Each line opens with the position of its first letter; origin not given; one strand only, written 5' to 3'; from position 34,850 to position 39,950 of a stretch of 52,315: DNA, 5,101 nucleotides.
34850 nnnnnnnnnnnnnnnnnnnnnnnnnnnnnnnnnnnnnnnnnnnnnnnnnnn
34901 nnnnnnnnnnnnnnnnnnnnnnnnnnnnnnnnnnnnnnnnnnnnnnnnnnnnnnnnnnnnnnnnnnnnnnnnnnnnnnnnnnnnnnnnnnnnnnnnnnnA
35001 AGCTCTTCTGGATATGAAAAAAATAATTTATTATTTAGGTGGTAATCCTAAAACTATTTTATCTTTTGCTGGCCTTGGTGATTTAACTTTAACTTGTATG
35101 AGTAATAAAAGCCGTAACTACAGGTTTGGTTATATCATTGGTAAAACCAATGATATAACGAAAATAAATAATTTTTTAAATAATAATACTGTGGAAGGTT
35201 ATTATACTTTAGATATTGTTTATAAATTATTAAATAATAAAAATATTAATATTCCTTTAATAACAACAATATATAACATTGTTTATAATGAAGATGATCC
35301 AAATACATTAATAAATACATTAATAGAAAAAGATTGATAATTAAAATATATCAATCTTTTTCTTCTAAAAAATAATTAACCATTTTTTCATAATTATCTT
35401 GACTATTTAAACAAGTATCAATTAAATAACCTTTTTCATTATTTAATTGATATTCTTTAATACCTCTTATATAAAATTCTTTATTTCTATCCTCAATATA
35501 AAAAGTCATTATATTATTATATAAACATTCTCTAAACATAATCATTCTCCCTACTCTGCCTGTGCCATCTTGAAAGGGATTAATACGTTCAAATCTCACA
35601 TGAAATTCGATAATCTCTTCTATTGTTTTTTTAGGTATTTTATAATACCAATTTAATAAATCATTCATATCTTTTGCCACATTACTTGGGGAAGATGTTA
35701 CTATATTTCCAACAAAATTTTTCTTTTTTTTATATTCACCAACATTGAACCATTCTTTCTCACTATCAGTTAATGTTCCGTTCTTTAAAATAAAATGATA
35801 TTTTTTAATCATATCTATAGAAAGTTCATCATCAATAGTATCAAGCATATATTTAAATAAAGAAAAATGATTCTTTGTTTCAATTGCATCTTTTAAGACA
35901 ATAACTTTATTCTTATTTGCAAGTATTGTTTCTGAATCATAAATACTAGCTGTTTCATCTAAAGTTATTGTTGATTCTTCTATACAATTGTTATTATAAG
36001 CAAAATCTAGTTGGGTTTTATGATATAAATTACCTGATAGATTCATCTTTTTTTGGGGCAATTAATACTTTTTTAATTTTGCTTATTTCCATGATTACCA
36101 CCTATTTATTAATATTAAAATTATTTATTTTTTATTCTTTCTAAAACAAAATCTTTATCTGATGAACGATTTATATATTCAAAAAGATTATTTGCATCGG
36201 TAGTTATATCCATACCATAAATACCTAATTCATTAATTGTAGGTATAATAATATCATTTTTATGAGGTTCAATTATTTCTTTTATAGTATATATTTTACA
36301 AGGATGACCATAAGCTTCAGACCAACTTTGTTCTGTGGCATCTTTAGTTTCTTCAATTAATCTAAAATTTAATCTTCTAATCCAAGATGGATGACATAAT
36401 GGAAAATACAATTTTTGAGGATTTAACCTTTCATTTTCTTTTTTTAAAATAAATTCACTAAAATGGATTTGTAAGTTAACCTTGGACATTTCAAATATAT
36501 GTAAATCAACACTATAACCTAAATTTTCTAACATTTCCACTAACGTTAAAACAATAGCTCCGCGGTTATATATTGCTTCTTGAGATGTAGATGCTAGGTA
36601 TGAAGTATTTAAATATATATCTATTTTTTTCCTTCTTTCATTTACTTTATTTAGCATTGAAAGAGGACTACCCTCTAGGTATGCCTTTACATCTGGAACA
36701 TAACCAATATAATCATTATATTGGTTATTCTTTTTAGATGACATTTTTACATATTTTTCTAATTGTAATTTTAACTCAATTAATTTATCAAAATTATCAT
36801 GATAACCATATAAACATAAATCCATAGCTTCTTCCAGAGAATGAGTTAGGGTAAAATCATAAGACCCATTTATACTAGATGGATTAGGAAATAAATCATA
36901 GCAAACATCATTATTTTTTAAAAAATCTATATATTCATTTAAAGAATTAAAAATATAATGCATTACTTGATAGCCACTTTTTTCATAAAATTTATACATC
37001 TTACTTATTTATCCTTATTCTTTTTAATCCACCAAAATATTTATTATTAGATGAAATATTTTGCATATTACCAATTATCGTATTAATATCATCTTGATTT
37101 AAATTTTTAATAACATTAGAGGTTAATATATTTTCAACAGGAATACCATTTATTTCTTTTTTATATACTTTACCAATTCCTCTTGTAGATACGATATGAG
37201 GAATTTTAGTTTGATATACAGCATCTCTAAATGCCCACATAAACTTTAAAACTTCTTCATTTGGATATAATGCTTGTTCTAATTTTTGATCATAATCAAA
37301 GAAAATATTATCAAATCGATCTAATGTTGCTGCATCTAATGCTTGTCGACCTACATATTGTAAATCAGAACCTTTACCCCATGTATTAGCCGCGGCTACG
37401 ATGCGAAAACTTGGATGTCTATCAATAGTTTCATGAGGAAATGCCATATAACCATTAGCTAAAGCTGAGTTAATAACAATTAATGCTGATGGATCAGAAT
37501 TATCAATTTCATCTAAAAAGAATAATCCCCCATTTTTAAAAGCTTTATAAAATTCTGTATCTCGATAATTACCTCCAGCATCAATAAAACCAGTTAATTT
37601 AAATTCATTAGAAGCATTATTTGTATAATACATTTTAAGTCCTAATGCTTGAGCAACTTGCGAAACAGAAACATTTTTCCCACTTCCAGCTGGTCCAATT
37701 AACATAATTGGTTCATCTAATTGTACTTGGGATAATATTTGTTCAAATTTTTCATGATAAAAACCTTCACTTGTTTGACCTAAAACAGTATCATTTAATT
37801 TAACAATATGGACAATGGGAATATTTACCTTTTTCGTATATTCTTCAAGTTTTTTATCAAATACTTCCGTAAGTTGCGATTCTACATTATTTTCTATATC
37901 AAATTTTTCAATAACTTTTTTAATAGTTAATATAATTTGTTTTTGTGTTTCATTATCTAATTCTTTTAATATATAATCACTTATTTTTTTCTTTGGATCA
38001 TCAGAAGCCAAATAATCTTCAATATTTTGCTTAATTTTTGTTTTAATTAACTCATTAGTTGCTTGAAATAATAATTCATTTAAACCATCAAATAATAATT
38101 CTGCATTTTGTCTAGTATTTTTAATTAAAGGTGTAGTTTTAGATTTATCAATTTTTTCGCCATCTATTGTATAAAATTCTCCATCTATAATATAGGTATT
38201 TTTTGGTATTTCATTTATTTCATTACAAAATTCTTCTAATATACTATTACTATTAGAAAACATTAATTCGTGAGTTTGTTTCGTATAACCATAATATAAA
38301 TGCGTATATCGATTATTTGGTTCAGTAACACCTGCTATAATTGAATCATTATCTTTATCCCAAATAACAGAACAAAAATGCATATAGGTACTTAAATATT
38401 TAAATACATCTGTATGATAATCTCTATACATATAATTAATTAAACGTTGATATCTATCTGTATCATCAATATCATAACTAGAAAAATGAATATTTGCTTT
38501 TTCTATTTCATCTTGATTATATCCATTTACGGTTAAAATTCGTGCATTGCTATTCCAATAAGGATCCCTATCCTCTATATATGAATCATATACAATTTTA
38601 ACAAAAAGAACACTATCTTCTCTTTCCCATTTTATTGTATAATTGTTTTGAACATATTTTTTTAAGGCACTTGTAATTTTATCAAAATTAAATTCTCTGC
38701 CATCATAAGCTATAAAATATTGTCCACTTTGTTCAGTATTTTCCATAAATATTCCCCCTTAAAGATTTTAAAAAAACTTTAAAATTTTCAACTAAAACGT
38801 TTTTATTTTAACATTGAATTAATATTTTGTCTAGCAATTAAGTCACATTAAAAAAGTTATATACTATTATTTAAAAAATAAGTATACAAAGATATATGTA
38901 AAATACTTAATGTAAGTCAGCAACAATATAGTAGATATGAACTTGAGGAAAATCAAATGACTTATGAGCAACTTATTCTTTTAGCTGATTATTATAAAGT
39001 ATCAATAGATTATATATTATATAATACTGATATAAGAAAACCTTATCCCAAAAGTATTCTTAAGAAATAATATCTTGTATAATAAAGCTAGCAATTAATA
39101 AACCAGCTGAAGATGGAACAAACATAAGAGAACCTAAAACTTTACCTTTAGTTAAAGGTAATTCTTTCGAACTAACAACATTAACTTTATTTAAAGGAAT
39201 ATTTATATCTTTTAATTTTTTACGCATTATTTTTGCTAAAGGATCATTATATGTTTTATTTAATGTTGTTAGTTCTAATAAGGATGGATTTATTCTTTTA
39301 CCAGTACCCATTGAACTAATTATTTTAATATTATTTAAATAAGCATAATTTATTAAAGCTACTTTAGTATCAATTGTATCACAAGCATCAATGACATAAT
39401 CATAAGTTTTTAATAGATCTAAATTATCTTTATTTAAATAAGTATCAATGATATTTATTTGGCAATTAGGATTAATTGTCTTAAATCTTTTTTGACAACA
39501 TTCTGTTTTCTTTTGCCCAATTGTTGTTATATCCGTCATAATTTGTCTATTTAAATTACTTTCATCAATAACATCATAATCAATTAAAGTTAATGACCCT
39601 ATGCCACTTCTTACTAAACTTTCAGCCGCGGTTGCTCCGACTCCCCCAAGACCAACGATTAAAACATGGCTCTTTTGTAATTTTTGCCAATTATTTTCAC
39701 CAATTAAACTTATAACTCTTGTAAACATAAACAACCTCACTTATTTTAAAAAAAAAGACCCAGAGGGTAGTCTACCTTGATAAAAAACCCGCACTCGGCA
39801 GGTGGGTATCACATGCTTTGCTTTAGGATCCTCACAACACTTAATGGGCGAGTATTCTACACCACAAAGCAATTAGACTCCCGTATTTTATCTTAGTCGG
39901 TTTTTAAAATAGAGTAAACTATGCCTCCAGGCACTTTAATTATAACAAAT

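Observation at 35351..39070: Inserted three-gene cassette: novel-N-domain CobS/MoxR-like AAA+ ATPase + 292-aa partner + Fic, beside an XRE gene relic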

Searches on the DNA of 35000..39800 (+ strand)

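Call 15: search_dna_similar(query=window:35000-39800:+, collection=phages, mode=distant, max_rows=15)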
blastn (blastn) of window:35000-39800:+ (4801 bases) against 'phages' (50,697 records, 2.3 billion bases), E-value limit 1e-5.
Records with a match: 251; places in all: 251; records where one place covers at least 80% of the query: 0.
Best place of each record, by identity: 60-80% 251.
By first word of the organism name: Staphylococcus 236; Listeria 8; Clostridium 4; Lactobacillus 2; Bacteriophage 1.
By host as written in the record: Staphylococcus aureus 85; - 30; Staphylococcus sp. 17; Staphylococcus carnosus TM300 17; Staphylococcus xylosus M1997-2/10 8; Listeria monocytogenes 8; Staphylococcus aureus ATCC 25923 6; Staphylococcus 6; and 46 more.
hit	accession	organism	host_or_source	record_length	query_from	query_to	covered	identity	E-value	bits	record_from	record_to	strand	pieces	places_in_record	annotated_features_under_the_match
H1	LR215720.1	Staphylococcus phage Stab23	-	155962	2242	2662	9%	67.4%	2e-23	119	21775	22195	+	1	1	g047c: AAA family ATPase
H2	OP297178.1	Staphylococcus phage vB_ScaM-V1SC04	Staphylococcus capitis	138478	2255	2662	8%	68.4%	4e-26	127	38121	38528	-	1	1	hypothetical protein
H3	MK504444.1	Lactobacillus phage 3-521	Lactobacillus brevis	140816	2279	2705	9%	65.0%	1e-14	90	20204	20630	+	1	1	AAA family ATPase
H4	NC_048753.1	Lactobacillus phage 3-521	Lactobacillus brevis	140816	2279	2705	9%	65.0%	1e-14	90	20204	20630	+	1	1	porphyrin biosynthesis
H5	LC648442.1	Staphylococcus phage vB_SsapH-Golestan-105-M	Staphylococcus saprophyticus 105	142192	2276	2662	8%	68.4%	2e-25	126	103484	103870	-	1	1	AAA family ATPase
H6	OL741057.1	Staphylococcus phage vB_Sau_P68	Staphylococcus aureus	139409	2276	2662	8%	67.9%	3e-21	112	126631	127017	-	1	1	hypothetical protein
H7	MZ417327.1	Staphylococcus phage PG-2021_29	Staphylococcus epidermidis S414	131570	2276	2662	8%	67.6%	1e-21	113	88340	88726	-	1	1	record has no annotation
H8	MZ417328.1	Staphylococcus phage PG-2021_2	Mammaliicoccus vitulinus C5817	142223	2276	2662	8%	67.6%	1e-21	113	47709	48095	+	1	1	record has no annotation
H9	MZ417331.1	Staphylococcus phage PG-2021_35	Staphylococcus xylosus M1997-2/10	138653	2276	2662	8%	67.6%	1e-21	113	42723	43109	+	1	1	record has no annotation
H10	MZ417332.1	Staphylococcus phage PG-2021_38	Staphylococcus epidermidis I0515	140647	2276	2662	8%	67.6%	1e-21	113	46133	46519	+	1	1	record has no annotation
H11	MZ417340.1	Staphylococcus phage PG-2021_64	Staphylococcus succinus C6852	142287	2276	2662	8%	67.6%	1e-21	113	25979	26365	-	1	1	record has no annotation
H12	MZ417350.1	Staphylococcus phage PG-2021_8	Staphylococcus equorum C5824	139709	2276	2662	8%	67.6%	1e-21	113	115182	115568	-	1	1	record has no annotation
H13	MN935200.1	Staphylococcus phage VTCCBPA116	Staphylococcus sp.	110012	2276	2662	8%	67.3%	4e-20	108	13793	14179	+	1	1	record has no annotation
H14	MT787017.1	Staphylococcus phage WV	Staphylococcus aureus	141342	2276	2662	8%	67.0%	1e-20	109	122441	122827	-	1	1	record has no annotation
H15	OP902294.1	Staphylococcus phage BSwM-KMM1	Staphylococcus aureus LKY-Strp01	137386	2242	2607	8%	68.3%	2e-24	122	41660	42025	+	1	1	hypothetical protein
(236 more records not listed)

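Call 16: get_annotated_region(hit=H1, flank=5000)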
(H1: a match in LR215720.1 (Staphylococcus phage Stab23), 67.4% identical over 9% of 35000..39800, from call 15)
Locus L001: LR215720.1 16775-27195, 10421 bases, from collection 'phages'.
description: Staphylococcus phage Stab23 genome assembly, chromosome: I.
organism: Staphylococcus phage Stab23 (NCBI taxid 2490451)
taxonomy: Viruses; Duplodnaviria; Heunggongvirae; Uroviricota; Caudoviricetes; Herelleviridae; Twortvirinae
host: -; source: -; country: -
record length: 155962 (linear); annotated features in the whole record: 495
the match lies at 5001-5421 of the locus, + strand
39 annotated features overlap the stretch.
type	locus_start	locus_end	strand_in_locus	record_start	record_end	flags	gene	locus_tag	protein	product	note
CDS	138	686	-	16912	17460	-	g037c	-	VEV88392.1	hypothetical protein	conserved hypothetical protein domain(PHA02241)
regulatory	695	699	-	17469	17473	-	-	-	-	ribosome_binding_site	-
CDS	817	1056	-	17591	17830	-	g038c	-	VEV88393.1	hypothetical protein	-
CDS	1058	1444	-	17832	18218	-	g039c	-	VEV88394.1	hypothetical protein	-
regulatory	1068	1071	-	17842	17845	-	g039c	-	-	ribosome_binding_site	-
regulatory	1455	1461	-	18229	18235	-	-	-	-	ribosome_binding_site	-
CDS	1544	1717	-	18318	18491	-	g040c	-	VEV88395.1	hypothetical protein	-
regulatory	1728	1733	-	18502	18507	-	-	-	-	ribosome_binding_site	-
CDS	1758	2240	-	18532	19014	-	g041c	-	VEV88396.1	hypothetical protein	conserved hypothetical protein domain (PHA02243)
regulatory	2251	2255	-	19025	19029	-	-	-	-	ribosome_binding_site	-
CDS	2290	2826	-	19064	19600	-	g042c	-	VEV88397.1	hypothetical protein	conserved protein domain SdrD B-like(pfam17210)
CDS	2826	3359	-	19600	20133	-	g043c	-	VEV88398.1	hypothetical protein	-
regulatory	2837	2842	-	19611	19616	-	g043c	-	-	ribosome_binding_site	-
CDS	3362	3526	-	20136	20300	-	g044c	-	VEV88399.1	putative membrane protein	-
regulatory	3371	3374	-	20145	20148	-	g044c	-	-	ribosome_binding_site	-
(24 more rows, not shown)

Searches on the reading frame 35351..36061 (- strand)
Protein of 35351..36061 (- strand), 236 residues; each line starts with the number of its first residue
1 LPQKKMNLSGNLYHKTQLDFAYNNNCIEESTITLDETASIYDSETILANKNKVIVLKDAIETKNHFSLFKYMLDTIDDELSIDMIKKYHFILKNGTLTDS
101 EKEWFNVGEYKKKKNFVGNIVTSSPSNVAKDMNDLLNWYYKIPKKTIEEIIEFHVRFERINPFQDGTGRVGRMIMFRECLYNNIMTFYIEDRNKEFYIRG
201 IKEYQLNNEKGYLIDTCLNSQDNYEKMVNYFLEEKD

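Call 3: search_protein_families(library=pfam, proteins=[window:35351-36061:-], max_evalue=0.1)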
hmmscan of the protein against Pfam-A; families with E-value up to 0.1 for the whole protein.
window:35351-36061:- (236 aa): 2 families
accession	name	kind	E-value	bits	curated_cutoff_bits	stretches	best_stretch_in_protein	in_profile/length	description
PF02661.23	Fic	-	4.1e-13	50.4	24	1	80-176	2-90/93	Fic/DOC family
PF03761.21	DUF316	-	0.019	15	21.2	1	81-133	72-124/282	Nematode trypsin-6-like family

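Call 5: search_protein_families(library=phrogs, proteins=[window:35351-36061:-], max_evalue=0.01)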
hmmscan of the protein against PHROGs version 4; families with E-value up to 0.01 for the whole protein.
window:35351-36061:- (236 aa): 3 families
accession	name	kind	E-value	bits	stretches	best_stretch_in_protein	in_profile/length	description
phrog_11900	-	unknown function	4.4e-39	135.3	1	11-232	8-228/230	-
phrog_5978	-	unknown function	6.3e-16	59.4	1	25-177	61-216/364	-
phrog_32655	-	unknown function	0.0068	17.5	1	55-116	5-67/77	-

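Call 6: search_protein_families(library=padloc, proteins=[window:35351-36061:-], max_evalue=0.01)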
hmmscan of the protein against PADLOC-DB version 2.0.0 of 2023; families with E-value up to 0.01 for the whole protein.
window:35351-36061:- (236 aa): 6 families
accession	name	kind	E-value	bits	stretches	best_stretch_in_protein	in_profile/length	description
PDLC04836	PDC-S04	-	3.7e-90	299.4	1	3-234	12-240/244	-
PDLC04837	PDC-S04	-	4.7e-50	168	1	7-226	16-229/234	-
PDLC04840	PDC-S04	-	7.4e-28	95.8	1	16-207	11-202/227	-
PDLC03963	SoFic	-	3.2e-19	67.5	1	26-184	66-217/361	-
PDLC04839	PDC-S04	-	2.8e-08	31.7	1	138-219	118-186/205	-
PDLC04842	PDC-S04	-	0.00042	18.1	1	136-175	87-126/202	-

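Call 7: search_protein_families(library=ncbifam, proteins=[window:35351-36061:-], max_evalue=0.01)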
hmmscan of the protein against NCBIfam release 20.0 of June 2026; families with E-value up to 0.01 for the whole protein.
window:35351-36061:- (236 aa): 4 families
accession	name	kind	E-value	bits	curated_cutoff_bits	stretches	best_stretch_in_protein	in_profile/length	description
TIGR02613.1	mob_myst_B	hypoth_equivalog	2.1e-05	24.5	124.4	1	102-174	64-136/186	mobile mystery protein B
NF046030.1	ProtAdlyltaseSoFic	equivalog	4.5e-05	22.6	550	1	115-185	143-217/361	protein adenylyltransferase Fic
NF046029.1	ProtAdlyltaseNmFic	equivalog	0.00083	19.1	230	1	134-207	70-143/177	protein adenylyltransferase Fic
NF009387.0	PRK12746.1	equivalog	0.0087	15.4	363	0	170-233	18-80/254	SDR family oxidoreductase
